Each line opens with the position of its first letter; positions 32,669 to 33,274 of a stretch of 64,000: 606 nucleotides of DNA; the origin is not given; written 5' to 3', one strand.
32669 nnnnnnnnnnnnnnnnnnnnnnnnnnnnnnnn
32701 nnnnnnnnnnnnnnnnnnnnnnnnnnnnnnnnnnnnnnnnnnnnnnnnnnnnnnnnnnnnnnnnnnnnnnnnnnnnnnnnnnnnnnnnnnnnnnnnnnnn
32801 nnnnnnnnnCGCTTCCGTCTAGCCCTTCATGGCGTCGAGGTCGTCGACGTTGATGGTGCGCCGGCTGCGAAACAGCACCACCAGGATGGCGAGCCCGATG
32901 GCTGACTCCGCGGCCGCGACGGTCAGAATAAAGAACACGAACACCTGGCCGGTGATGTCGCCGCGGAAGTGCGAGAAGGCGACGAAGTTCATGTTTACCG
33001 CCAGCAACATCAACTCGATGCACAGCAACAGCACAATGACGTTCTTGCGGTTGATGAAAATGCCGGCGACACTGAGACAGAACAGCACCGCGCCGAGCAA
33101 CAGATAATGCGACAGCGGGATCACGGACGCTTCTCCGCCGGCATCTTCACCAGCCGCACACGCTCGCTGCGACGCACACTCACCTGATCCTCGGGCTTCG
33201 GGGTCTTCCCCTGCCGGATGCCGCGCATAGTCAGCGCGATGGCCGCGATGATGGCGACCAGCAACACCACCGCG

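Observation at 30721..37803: Conserved ~50-nt element duplicated inside the nuo operon (nuoL-nuoM and nuoF-nuoG spacers)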

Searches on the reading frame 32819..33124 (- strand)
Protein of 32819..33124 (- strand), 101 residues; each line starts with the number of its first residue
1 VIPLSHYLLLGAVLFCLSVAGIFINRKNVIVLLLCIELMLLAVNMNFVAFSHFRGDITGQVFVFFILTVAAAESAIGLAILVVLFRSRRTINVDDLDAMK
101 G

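Call 15: find_encoding_contigs(protein=window:32819-33124:-, flank=10000, max_places=10)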
Protein window:32819-33124:- (101 aa): no gene with exactly this product is on record in the collection.
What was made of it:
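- Tried and rejected: Exact-protein look-up of NuoK to find the source contig (call 15): not on record.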
